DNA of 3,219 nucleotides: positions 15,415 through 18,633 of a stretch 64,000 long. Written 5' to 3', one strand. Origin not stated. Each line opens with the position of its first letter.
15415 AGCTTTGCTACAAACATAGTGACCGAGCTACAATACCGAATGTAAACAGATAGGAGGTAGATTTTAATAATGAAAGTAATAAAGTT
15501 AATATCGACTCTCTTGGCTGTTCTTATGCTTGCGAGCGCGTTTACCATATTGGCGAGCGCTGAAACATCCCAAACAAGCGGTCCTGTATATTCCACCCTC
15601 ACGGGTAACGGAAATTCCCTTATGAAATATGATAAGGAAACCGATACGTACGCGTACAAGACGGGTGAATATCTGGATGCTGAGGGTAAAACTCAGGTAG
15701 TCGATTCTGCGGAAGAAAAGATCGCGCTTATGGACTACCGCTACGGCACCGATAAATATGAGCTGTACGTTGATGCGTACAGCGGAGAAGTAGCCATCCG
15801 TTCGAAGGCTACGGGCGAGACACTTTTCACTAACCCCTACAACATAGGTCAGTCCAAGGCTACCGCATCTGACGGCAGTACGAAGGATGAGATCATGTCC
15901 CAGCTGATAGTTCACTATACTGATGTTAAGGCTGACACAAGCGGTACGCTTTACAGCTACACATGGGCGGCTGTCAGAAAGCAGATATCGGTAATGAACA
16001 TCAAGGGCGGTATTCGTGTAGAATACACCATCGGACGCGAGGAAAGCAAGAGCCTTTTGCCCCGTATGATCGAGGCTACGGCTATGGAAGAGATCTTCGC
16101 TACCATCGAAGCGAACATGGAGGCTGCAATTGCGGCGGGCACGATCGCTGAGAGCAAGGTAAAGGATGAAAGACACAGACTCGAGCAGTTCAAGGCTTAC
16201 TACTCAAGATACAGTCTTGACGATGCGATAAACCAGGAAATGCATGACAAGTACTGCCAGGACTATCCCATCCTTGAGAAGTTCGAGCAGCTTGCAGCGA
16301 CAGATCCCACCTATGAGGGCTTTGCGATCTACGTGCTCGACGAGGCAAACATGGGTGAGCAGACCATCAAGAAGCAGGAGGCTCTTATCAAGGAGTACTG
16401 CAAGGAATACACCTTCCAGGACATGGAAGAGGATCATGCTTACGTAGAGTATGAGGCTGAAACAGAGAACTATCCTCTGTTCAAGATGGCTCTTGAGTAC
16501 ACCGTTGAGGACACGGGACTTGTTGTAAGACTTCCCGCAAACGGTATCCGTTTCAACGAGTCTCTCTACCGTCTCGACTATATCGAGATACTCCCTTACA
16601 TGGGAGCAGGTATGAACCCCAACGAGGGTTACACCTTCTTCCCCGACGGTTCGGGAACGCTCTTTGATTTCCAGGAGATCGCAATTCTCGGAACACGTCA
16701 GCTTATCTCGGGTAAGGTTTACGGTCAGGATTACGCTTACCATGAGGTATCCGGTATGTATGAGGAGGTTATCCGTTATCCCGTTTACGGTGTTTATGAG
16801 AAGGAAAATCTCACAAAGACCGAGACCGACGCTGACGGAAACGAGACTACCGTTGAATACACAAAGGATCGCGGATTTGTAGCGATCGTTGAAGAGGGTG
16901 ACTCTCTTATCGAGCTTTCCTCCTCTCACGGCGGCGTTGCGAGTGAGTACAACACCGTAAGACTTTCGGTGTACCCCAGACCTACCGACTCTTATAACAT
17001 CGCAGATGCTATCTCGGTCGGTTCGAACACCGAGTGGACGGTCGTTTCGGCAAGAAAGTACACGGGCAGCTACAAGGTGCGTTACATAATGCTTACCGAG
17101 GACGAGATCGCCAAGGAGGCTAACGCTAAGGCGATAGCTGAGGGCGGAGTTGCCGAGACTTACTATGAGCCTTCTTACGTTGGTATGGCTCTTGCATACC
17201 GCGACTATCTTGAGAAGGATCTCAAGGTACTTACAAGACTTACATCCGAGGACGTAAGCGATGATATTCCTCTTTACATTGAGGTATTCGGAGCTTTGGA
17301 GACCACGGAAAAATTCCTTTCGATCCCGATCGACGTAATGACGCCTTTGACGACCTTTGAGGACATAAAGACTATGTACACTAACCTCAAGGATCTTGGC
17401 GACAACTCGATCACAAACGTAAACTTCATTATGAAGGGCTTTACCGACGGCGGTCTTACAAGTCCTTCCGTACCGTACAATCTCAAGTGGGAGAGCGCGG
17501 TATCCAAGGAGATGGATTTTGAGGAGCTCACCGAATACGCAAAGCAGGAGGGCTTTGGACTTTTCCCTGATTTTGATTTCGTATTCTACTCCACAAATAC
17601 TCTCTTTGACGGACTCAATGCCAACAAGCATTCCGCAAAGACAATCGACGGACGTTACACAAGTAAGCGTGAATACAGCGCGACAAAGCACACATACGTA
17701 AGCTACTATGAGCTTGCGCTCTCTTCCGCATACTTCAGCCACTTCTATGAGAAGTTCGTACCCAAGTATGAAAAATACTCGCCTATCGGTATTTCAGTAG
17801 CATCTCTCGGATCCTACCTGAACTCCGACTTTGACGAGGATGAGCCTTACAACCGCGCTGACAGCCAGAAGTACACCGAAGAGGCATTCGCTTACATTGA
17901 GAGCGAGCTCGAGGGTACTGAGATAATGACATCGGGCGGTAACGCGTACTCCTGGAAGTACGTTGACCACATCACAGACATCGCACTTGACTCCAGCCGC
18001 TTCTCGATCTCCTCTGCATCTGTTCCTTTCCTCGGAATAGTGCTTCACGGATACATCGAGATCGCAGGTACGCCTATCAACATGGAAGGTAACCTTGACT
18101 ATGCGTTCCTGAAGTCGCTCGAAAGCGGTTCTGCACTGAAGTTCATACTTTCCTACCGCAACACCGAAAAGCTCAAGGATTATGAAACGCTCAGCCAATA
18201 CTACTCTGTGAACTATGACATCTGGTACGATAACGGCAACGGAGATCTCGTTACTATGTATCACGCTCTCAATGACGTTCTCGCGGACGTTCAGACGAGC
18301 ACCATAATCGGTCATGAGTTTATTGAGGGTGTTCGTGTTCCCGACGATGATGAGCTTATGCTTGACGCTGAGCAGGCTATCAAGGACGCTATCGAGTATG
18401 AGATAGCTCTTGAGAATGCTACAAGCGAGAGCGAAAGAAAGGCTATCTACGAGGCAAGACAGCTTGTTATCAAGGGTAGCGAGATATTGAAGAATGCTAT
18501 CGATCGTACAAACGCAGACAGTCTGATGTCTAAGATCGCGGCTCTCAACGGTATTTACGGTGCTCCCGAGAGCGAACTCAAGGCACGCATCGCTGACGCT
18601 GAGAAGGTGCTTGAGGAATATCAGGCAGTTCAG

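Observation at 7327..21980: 14.6-kb seven-gene locus: giant SBP, two permease pairs, two giant unknown surface proteins, no ATPase, hydrolase or regulator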

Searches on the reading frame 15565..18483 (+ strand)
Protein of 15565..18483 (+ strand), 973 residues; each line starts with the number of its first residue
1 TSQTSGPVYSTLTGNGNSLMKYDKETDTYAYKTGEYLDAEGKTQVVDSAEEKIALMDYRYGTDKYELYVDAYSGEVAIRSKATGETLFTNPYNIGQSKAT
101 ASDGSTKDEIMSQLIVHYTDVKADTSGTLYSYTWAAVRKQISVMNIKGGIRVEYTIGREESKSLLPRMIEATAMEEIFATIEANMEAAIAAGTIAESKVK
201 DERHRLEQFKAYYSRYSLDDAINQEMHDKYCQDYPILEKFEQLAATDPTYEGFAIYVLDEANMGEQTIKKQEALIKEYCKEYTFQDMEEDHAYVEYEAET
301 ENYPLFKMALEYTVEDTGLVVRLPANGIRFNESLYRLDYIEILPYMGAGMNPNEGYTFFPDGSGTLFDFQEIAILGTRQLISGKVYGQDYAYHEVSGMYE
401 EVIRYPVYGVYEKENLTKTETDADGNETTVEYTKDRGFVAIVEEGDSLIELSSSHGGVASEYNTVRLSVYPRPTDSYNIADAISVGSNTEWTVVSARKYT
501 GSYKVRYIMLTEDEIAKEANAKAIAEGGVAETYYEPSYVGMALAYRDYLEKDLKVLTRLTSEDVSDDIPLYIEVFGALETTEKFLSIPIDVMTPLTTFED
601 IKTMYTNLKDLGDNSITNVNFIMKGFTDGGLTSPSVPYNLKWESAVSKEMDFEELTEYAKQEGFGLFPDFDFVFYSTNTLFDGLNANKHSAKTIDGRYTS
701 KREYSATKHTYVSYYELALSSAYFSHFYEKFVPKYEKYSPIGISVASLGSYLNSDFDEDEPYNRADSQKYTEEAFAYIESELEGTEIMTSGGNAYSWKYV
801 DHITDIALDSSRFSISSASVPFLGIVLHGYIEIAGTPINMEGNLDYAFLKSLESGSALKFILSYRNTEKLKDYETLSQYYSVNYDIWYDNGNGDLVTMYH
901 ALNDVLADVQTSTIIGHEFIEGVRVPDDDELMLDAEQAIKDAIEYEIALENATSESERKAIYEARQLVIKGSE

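Call 34: predict_structure(alignment_id=A2)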
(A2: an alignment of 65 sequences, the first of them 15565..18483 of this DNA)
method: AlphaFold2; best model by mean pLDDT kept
length: 973 residues; sequences in the alignment: 65
mean_pLDDT: 79.8   pTM: 0.72
mean pLDDT of the five models: 79.8, 77.4, 74.0, 73.2, 71.4
residues with pLDDT >= 90: 273; 70-90: 478; 50-70: 154; < 50: 68
segments of 3 or more residues with pLDDT < 50: 1-4, 391-400, 477-479, 483-486, 493-497, 694-696, 703-714, 753-759, 800-811
pLDDT, mean of each block of 10 residues (from residue 1): 64 85 83 91 92 94 94 95 93 89 83 93 88 89 93 87 83 92 91 85 89 90 87 89 88 88 73 86 86 81 86 93 86 85 94 90 80 82 66 45 75 89 88 92 77 87 92 56 49 49 90 90 87 90 89 75 77 90 77 93 94 87 88 74 89 94 90 67 64 53 41 56 76 87 73 48 59 78 76 51 44 71 77 68 68 71 88 76 87 88 81 77 55 69 82 83 81 63
secondary structure, 60 per line:
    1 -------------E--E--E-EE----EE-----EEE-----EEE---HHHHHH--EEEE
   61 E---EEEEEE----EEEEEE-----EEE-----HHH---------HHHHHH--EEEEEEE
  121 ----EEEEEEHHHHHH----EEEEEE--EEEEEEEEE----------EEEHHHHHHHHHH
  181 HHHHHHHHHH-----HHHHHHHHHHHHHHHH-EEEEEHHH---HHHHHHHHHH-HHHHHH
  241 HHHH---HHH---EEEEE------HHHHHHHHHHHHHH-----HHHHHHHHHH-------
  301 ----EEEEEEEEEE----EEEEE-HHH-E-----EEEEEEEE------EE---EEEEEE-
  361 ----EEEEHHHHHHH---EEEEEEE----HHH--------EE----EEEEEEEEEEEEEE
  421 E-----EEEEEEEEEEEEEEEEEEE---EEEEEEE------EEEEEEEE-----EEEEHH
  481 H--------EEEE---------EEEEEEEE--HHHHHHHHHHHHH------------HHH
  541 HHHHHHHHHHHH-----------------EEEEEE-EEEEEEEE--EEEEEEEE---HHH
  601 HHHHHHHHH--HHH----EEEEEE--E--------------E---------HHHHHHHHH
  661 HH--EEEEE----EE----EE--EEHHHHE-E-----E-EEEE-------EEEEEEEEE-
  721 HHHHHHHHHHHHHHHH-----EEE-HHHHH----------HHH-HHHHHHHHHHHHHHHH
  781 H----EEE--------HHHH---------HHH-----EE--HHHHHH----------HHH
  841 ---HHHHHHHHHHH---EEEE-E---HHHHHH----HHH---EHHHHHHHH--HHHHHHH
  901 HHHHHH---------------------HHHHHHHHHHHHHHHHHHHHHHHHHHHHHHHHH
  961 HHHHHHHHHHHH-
elements in order (helices of 4 or more, strands of 3 or more residues): E35-37 E43-45 H49-54 E57-61 E65-70 E75-80 E86-88 H106-111 E114-120 E125-130 H131-136 E141-146 E149-157 E168-170 H171-190 H196-211 E213-217 H224-233 H235-244 E254-258 H265-278 H284-293 E305-314 E319-323 E335-342 E354-359 E365-368 H369-375 E379-385 E407-421 E427-445 E449-455 E462-469 E475-478 E490-493 E503-510 H513-525 H538-552 E570-575 E577-584 E587-594 H598-609 E619-624 H652-662 E665-669 H686-689 E700-703 E711-719 H721-736 E742-744 H746-750 H765-781 E786-788 H797-800 H822-827 H844-854 E858-861 H867-872 H884-891 H894-906 H928-972
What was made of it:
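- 15484..19815 (+): g5: 1443-aa secreted DUF5696 protein with a glycoside-hydrolase-like head (beta-sandwich, TIM barrel and C-terminal beta strands). AF2 model of residues 28-1000 with pLDDT 80 and pTM 0.72 (call 34).
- On Glycoside hydrolase family 129 (and the GH129-like DagB group): AF2 model (call 34).
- The model is of low confidence around one conserved acidic loop (call 34).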

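Call 36: fold_search(model_id=the predicted structure, library=pdb)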
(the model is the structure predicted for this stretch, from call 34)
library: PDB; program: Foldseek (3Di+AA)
matches with E <= 10: 724; with E <= 0.001: 39
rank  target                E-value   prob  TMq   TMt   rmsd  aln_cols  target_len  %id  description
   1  5opq_A                3.9e-18  1.00  0.40  0.57   8.7       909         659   10  A 3,6-anhydro-D-galactosidase produced by Zobellia galactanivorans. This is an exo-lytic enzyme that hydrolyzes termin (released 2017-11-29)
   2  5opq_D                7.5e-18  1.00  0.41  0.58   8.4       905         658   10  A 3,6-anhydro-D-galactosidase produced by Zobellia galactanivorans. This is an exo-lytic enzyme that hydrolyzes termin (released 2017-11-29)
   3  8rzk_A                3.1e-17  1.00  0.39  0.54  10.8       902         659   10  The Michaelis complex of ZgGH129 D486N from Zobellia galactanivorans with neo-b/k-oligo-carrageenan tetrasaccharide (b (released 2024-07-31)
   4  5wzr_B                7.8e-12  1.00  0.38  0.55  10.1       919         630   10  Alpha-N-acetylgalactosaminidase NagBb from Bifidobacterium bifidum - Gal-NHAc-DNJ complex (released 2017-06-07)
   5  5wzr_A                1.4e-11  1.00  0.39  0.57   9.4       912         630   10  Alpha-N-acetylgalactosaminidase NagBb from Bifidobacterium bifidum - Gal-NHAc-DNJ complex (released 2017-06-07)
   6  5aed_A                1.5e-10  1.00  0.31  0.42   8.6       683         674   10  A bacterial protein structure in glycoside hydrolase family 31 (released 2016-02-10)
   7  5aed_B                5.9e-10  1.00  0.29  0.40   9.9       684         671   10  A bacterial protein structure in glycoside hydrolase family 31 (released 2016-02-10)
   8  5aee_B                1.4e-09  1.00  0.30  0.42   9.4       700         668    9  A bacterial protein structure in glycoside hydrolase family 31 (released 2016-02-10)
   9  2xn0_A                6.2e-08  1.00  0.28  0.35  12.0       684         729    9  Structure of alpha-galactosidase from Lactobacillus acidophilus NCFM, PtCl4 derivative (released 2011-08-10)
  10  6phw_A                1.3e-07  1.00  0.28  0.35  11.7       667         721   12  SpAga D472N structure in complex with melibiose (released 2019-10-02)
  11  3mi6_D                1.8e-07  1.00  0.29  0.37  11.4       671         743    9  Crystal structure of the alpha-galactosidase from Lactobacillus brevis, Northeast Structural Genomics Consortium Targe (released 2010-04-28)
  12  6phu                  1.8e-07  1.00  0.27  0.34  11.5       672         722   11  SpAga wild type apo structure (released 2019-10-02)
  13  3mi6_B                2.0e-07  1.00  0.27  0.34  11.7       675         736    9  Crystal structure of the alpha-galactosidase from Lactobacillus brevis, Northeast Structural Genomics Consortium Targe (released 2010-04-28)
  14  2yfn                  2.4e-07  1.00  0.27  0.34  11.9       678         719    8  galactosidase domain of alpha-galactosidase-sucrose kinase, AgaSK (released 2011-09-28)
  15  6phv                  2.7e-07  1.00  0.27  0.34  12.2       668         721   12  SpAga galactose product complex structure (released 2019-10-02)
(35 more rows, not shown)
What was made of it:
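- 15484..19815 (+): Foldseek hits are 5opq GH129-like DagB (E 4e-18), 5wzr NagBb (8e-12), GH31 YihQ (1e-10), then GH36 and GH97 (call 36).
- On Glycoside hydrolase family 129 (and the GH129-like DagB group): Foldseek gives 5opq at E 4e-18 with TM 0.57, and 5wzr at 8e-12 (call 36).
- The g5 model has a GH architecture (calls 34, 36).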

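Call 37: search_solved_structures(query=A2, max_evalue=10, show_alignments=5)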
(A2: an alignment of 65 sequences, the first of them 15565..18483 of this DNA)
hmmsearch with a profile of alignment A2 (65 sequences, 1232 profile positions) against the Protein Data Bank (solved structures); distinct sequences matched with E-value up to 10: 114 (the best 60 are shown).
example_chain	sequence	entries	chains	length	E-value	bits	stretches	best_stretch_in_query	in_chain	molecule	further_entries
3hah_A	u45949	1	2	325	0.0034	18.5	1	918-1129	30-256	human PACSIN1 F-BAR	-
2x3v_A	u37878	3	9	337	0.0067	17.6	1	918-1130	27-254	PROTEIN KINASE C AND CASEIN KINASE SUBSTRATE IN NEURONS PROTEIN 1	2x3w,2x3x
7emf_O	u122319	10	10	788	0.0085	17.2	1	992-1103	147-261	Mediator of RNA polymerase II transcription subunit 15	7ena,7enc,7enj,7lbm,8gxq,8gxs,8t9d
8t1i_J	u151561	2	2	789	0.014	16.6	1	1033-1134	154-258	Mediator of RNA polymerase II transcription subunit 15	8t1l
6yej_A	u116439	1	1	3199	0.014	16.5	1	968-1034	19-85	Huntingtin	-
4tql_A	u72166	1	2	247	0.016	16.3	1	945-1161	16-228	Three helix bundle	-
3qni_A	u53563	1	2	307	0.019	16.1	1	918-1118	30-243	Protein kinase C and casein kinase substrate in neurons protein 1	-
3hai_A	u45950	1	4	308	0.019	16.1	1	918-1118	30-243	human PACSIN1 F-BAR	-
3q84_A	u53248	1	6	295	0.034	15.2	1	918-1118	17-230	Protein kinase C and casein kinase substrate in neurons protein 1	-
3i2w_A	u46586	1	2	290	0.036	15.2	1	955-1133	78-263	Syndapin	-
5buo_A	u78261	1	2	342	0.037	15.1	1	943-1104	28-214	Amyloid beta A4 protein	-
6zvr_B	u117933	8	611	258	0.089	13.9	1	970-1132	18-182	Vipp1 | Phage shock protein A, PspA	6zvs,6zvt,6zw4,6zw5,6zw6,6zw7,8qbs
2i1j_A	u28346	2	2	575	0.098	13.7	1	986-1153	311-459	Moesin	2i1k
3m3w_A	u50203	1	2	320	0.1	13.7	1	1002-1116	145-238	Protein kinase C and casein kinase II substrate protein 3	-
3syv_A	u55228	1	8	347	0.11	13.6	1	1001-1116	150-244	Protein kinase C and casein kinase II substrate protein 3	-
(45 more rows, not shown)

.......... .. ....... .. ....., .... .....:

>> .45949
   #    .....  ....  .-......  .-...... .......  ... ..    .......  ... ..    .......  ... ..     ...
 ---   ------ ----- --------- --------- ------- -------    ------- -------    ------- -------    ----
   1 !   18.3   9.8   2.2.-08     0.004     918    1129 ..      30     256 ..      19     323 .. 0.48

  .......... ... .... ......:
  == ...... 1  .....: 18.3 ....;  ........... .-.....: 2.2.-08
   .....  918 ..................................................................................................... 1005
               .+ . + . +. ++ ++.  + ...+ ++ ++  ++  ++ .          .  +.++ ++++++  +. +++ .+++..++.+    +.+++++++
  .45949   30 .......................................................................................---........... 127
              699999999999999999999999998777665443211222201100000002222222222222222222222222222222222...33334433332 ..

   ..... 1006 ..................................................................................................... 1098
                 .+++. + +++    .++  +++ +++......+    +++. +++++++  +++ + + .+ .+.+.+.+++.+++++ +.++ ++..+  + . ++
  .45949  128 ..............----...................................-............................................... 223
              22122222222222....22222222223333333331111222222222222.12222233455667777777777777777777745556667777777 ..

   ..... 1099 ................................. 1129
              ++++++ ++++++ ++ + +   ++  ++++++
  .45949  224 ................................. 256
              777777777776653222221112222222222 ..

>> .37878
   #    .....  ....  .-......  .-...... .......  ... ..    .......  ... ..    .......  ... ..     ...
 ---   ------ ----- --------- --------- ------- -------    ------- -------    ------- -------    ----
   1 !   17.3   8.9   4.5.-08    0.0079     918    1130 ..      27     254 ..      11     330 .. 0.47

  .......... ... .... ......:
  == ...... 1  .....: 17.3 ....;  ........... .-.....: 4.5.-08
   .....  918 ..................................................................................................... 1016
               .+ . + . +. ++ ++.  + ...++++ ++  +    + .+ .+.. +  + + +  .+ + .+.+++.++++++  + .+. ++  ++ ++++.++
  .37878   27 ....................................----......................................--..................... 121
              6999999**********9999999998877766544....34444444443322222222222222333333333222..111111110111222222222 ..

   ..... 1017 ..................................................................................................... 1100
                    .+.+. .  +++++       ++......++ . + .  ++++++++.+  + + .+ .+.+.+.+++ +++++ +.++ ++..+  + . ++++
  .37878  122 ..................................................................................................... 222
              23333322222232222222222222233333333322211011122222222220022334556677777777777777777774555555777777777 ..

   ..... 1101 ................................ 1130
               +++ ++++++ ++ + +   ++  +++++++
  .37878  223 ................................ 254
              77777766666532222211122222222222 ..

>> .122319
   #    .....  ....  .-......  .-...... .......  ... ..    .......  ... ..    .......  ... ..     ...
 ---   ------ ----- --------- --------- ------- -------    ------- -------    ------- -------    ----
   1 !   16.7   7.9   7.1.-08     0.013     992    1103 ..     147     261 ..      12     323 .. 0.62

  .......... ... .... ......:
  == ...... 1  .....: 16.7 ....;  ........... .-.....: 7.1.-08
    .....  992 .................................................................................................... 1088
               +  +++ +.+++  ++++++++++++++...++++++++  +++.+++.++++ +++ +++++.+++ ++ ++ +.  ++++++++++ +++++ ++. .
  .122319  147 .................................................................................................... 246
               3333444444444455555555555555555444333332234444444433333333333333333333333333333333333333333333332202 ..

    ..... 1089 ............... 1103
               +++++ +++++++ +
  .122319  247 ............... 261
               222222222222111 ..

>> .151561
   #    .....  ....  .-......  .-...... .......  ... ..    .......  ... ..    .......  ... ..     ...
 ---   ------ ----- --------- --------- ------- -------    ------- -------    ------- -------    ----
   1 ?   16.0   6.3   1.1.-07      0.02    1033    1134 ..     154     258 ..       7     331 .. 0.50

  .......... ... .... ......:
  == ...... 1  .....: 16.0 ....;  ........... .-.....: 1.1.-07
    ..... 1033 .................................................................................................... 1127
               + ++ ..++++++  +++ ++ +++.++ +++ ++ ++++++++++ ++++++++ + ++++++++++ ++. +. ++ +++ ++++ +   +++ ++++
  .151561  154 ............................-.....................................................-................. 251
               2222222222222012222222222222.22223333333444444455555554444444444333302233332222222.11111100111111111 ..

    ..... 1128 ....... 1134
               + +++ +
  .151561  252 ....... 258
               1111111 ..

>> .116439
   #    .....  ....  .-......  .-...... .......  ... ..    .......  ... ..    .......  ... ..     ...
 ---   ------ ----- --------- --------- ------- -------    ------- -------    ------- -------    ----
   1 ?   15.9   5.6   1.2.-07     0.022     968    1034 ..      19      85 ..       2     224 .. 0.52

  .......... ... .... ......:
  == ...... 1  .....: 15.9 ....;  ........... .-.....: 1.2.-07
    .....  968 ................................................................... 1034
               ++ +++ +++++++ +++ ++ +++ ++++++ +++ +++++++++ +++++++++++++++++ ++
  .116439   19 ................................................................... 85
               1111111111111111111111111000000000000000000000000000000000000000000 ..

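Call 48: search_protein_representatives(protein=window:15565-18483:+)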
Query: 973 residues. Proteins with E-value up to 0.001 (for the whole library): 3798; up to 1e-10: 2969; up to 1e-30: 1173. The best 150 are listed.
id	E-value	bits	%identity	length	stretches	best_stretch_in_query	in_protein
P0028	0.0e+00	1385.0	69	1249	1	8-972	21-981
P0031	0.0e+00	1226.5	62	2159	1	5-972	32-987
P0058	0.0e+00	1095.3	56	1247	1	4-972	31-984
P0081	0.0e+00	1067.1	58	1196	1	7-966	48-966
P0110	0.0e+00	1044.4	59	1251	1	25-965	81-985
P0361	1.1e-293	993.1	56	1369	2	421-967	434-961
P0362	2.7e-288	975.3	56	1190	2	255-972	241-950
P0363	4.8e-280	948.0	56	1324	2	433-966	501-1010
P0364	1.5e-272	923.2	56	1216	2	249-971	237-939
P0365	1.6e-270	916.5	52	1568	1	31-968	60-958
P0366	2.6e-257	872.8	55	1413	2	430-960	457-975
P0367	2.4e-254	863.0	51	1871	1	43-969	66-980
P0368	4.6e-253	858.7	53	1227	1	18-959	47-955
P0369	2.8e-251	852.8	52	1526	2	424-952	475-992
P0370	8.7e-251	851.2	52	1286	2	421-966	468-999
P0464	1.1e-187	642.4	42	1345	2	354-961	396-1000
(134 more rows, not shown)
